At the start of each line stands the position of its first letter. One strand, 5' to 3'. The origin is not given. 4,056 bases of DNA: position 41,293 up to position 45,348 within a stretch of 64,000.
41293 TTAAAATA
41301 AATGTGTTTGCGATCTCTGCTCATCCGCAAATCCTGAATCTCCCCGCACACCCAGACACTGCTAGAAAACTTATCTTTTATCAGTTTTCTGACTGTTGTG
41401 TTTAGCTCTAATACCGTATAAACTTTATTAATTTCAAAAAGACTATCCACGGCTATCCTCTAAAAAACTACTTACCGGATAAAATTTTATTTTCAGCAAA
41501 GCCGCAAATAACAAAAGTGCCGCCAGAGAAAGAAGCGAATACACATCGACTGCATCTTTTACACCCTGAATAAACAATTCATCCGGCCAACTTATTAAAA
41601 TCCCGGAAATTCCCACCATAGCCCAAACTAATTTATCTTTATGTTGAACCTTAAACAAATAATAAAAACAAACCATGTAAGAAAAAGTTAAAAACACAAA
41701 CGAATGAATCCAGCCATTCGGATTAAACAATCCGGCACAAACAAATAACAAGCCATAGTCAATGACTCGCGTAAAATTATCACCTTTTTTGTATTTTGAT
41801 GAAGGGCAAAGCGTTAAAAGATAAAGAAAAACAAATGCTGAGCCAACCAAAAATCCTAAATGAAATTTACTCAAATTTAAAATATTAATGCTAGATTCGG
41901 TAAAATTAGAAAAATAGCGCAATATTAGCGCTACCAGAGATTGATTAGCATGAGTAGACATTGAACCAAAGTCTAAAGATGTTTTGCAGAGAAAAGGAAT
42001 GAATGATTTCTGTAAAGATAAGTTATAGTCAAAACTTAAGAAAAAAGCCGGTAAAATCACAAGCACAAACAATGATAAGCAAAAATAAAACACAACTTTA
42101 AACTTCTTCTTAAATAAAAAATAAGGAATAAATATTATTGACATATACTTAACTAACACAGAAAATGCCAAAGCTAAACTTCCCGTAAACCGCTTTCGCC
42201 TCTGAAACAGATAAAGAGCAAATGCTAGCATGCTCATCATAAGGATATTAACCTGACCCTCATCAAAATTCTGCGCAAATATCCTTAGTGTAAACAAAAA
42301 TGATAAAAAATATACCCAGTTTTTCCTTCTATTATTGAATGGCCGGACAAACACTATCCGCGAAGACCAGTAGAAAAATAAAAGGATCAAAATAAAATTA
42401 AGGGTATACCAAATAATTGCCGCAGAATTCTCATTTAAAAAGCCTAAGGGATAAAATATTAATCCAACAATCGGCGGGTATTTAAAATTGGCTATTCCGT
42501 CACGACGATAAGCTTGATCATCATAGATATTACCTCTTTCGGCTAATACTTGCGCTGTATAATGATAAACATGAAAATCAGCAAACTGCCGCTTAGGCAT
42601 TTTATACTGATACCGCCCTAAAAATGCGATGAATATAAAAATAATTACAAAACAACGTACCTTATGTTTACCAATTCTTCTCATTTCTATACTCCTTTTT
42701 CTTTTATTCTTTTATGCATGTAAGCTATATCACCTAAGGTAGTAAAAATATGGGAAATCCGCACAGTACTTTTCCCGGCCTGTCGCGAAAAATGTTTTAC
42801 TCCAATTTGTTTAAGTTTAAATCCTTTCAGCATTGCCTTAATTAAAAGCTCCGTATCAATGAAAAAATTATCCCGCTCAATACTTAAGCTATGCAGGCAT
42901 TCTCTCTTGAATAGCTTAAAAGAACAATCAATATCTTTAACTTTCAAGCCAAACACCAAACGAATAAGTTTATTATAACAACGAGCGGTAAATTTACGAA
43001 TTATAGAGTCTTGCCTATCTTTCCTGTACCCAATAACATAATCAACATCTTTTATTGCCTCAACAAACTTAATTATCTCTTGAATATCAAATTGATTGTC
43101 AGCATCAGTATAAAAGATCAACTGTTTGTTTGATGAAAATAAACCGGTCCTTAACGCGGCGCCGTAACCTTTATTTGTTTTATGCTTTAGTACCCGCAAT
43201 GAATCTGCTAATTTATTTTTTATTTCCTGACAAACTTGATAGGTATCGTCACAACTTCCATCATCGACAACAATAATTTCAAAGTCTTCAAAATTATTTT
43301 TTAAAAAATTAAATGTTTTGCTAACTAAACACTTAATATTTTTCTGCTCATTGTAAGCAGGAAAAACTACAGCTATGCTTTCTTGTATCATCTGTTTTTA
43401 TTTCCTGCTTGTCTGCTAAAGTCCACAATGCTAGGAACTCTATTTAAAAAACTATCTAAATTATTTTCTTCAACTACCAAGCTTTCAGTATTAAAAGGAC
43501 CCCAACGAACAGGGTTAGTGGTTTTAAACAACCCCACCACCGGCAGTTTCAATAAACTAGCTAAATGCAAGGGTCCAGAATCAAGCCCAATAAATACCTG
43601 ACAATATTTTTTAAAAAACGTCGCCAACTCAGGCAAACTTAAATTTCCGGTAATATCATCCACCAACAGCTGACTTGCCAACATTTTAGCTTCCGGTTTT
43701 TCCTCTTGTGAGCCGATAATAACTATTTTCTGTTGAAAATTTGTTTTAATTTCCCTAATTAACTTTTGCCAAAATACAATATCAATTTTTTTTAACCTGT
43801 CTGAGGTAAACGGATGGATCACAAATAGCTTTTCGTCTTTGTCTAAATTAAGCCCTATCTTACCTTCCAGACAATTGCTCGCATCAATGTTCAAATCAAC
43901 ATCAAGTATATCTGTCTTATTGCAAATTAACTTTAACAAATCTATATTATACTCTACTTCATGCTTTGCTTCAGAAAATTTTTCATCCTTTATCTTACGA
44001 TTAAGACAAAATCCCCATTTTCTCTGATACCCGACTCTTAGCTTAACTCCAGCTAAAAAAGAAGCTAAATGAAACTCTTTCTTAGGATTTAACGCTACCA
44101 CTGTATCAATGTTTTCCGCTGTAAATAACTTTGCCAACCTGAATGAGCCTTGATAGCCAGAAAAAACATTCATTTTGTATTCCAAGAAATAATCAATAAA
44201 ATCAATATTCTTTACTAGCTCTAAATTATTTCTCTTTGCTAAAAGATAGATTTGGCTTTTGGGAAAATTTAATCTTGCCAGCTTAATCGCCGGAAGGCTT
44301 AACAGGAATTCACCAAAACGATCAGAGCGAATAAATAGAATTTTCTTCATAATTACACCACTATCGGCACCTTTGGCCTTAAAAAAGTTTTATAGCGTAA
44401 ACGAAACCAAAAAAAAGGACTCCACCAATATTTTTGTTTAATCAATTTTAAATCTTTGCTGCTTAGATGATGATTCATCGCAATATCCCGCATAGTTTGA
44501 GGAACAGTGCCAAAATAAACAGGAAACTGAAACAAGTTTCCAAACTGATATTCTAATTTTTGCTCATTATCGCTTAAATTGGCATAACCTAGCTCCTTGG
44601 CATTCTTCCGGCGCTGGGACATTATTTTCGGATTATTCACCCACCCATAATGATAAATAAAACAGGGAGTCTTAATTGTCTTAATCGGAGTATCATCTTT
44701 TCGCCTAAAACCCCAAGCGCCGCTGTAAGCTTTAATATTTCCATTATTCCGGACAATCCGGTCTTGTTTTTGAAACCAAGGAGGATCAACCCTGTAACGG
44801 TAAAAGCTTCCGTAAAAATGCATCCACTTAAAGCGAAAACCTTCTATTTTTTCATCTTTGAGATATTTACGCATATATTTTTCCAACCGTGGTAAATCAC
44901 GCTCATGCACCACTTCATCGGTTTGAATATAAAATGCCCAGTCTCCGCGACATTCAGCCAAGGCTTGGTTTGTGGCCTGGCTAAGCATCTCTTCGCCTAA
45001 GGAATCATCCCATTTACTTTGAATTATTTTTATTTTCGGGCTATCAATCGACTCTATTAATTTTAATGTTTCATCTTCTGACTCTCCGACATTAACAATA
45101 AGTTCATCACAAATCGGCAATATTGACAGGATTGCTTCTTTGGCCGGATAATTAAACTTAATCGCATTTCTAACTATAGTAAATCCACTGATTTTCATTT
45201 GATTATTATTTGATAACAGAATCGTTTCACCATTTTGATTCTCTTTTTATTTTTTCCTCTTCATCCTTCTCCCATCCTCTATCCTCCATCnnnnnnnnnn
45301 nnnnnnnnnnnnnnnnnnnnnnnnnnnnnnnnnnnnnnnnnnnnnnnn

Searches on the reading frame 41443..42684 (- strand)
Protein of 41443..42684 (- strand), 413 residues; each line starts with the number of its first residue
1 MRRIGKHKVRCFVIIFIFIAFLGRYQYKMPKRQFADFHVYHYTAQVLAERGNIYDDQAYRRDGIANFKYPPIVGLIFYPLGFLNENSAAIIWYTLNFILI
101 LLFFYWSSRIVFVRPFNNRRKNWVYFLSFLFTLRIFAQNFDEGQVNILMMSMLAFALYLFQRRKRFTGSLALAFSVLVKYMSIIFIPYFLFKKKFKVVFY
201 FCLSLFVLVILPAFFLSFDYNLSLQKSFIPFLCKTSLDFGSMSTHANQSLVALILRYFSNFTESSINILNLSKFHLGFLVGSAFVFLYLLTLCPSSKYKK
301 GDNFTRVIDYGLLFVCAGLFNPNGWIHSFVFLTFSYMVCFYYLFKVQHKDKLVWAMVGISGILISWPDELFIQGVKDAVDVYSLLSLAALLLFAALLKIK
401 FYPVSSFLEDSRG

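Call 5: search_protein_families(library=pfam, proteins=[window:41443-42684:-])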
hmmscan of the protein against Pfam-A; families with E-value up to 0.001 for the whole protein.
window:41443-42684:- (413 aa): 1 family
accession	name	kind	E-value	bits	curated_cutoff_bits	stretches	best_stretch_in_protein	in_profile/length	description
PF09594.16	GT87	-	3.1e-25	89.7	25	1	67-285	1-208/237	Glycosyltransferase family 87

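Call 18: search_protein_families(library=ncbifam, proteins=[window:41443-42684:-])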
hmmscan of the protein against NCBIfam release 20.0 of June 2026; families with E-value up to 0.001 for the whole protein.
window:41443-42684:- (413 aa): 1 family
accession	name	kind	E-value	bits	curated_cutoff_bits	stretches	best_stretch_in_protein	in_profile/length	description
NF009915.0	PRK13375.1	equivalog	1.1e-12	47.3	413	1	27-257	52-274/425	mannosyltransferase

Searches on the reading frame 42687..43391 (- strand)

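Call 5: search_protein_families(library=pfam, proteins=[window:42687-43391:-])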
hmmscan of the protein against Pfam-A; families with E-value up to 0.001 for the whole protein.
window:42687-43391:- (234 aa): 3 families
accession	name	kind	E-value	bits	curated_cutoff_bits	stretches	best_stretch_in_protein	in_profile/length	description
PF00535.33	Glycos_transf_2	-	4.8e-26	92.1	23.3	1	8-166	2-164/168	Glycosyl transferase family 2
PF10111.15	Glyco_tranf_2_2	-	5.4e-06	26.5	27.3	1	8-109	2-102/276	Glycosyltransferase like family 2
PF13641.12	Glyco_tranf_2_3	-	0.00062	20.3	27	1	6-112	3-110/230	Glycosyltransferase like family 2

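Call 18: search_protein_families(library=ncbifam, proteins=[window:42687-43391:-])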
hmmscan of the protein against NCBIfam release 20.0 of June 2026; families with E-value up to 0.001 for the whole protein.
window:42687-43391:- (234 aa): 22 families
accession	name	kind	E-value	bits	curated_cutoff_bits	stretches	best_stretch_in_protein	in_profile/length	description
NF007986.1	PRK10714.1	equivalog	3.3e-25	88.8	529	1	5-215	7-215/316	undecaprenyl-phosphate 4-deoxy-4-formamido-L-arabinose transferase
TIGR04182.1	glyco_TIGR04182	equivalog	1.8e-18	67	325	1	6-209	2-199/293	S-layer glycoprotein N-glycosyltransferase AglJ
TIGR03937.1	PgaC_IcaA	equivalog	4.2e-17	62.2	422.3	1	4-115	45-152/407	poly-beta-1,6-N-acetyl-D-glucosamine synthase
NF047588.1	GlcsyltransPgfSStrep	equivalog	6.4e-17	61.7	500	1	6-212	3-207/308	glycosyltransferase PgfS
NF041391.1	DPhHxTase_Halo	equivalog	1.6e-15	56.6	375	1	12-208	3-190/213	dolichyl-phosphate hexose transferase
NF058614.1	PPMAGASynPpgS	equivalog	1.4e-13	50.8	370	1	7-189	3-185/226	polyprenyl-phospho-N-acetylgalactosaminyl synthase PpgS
NF041875.1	EPS_EpsD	equivalog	7.9e-12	45.2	370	1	7-102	2-93/325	exopolysaccharide biosynthesis glycosyltransferase EpsD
NF010496.0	PRK13915.1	equivalog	8.5e-12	44.8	262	1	4-107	31-136/307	glucosyl-3-phosphoglycerate synthase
NF047683.1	TeichurnBiosyTuaG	equivalog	9.1e-12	45.1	400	1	3-122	5-120/252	teichuronic acid biosynthesis protein TuaG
NF007482.0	PRK10073.1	equivalog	1.9e-10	40.3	423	1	4-102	6-99/334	glycosyltransferase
NF053739.1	GlytfEpsEBac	equivalog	8.4e-10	38.1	450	1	7-108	4-102/265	glycosyltransferase EpsE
TIGR03965.1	mycofact_glyco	equivalog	1.1e-09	37.7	280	1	4-98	74-164/467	mycofactocin biosynthesis glycosyltransferase MftF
TIGR04283.1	glyco_like_mftF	equivalog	2.8e-09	36.9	182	1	6-121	1-105/221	TIGR04283 family arsenosugar biosynthesis glycosyltransferase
TIGR03111.1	glyc2_xrt_Gpos1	hypoth_equivalog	9.1e-09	34.6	363.95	1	5-118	50-164/439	TIGR03111 family XrtG-associated glycosyltransferase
NF038302.1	EPS_HpsE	equivalog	6.5e-08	31.9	300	1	6-106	3-104/307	hormogonium polysaccharide biosynthesis glycosyltransferase HpsE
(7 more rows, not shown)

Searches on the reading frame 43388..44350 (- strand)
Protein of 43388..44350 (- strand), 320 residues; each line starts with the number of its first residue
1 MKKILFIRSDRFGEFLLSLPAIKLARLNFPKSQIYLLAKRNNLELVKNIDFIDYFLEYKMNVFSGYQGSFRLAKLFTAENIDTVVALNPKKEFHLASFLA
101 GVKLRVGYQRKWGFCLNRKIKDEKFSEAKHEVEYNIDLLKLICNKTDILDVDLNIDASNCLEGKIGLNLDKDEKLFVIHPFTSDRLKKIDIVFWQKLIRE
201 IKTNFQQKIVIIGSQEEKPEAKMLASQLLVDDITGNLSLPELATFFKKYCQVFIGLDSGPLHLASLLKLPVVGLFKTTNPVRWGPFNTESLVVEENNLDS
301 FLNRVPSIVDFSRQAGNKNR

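Call 5: search_protein_families(library=pfam, proteins=[window:43388-44350:-])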
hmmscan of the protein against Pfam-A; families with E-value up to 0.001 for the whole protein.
window:43388-44350:- (320 aa): 1 family
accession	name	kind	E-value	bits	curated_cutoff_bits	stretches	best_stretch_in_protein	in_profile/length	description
PF01075.23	Glyco_transf_9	-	2.4e-19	70.1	22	1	71-294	3-228/247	Glycosyltransferase family 9 (heptosyltransferase)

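Call 18: search_protein_families(library=ncbifam, proteins=[window:43388-44350:-])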
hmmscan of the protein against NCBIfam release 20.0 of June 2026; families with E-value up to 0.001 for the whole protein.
window:43388-44350:- (320 aa): 6 families
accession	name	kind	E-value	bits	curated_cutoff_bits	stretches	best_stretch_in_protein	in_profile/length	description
NF007742.0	PRK10422.1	equivalog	3.3e-15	55.8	467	1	2-289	6-302/352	lipopolysaccharide core heptosyltransferase RfaQ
TIGR02201.1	heptsyl_trn_III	equivalog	5.6e-15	55.2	170.2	1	3-294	1-305/344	putative lipopolysaccharide heptosyltransferase III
TIGR02195.1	heptsyl_trn_II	equivalog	8.4e-15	54.7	134.6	1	3-295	1-302/339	lipopolysaccharide heptosyltransferase II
TIGR02193.1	heptsyl_trn_I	equivalog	2.7e-14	53.1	185.3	1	172-292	180-298/320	lipopolysaccharide heptosyltransferase I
NF008204.0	PRK10964.1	equivalog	4.9e-08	32.5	437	1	170-296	176-302/322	lipopolysaccharide heptosyltransferase RfaC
TIGR04414.1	hepto_Aah_TibC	equivalog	0.00067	18.7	200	0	194-282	226-313/374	autotransporter strand-loop-strand O-heptosyltransferase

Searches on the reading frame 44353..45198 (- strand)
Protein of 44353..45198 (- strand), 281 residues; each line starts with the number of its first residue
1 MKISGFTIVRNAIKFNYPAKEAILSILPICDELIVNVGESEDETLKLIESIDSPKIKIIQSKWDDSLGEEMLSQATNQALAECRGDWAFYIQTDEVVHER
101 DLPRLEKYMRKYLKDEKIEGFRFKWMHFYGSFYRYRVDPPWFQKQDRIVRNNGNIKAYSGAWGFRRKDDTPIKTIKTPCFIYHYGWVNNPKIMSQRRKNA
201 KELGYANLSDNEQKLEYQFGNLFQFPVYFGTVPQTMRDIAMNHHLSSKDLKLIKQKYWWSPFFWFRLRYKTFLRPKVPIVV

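Call 5: search_protein_families(library=pfam, proteins=[window:44353-45198:-])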
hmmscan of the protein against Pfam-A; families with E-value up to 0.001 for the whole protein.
window:44353-45198:- (281 aa): 1 family
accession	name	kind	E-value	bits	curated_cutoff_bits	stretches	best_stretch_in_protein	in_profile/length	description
PF00535.33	Glycos_transf_2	-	5.9e-07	30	23.3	1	31-166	28-161/168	Glycosyl transferase family 2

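Call 18: search_protein_families(library=ncbifam, proteins=[window:44353-45198:-])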
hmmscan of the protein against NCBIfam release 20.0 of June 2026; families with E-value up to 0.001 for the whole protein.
window:44353-45198:- (281 aa): 0 families
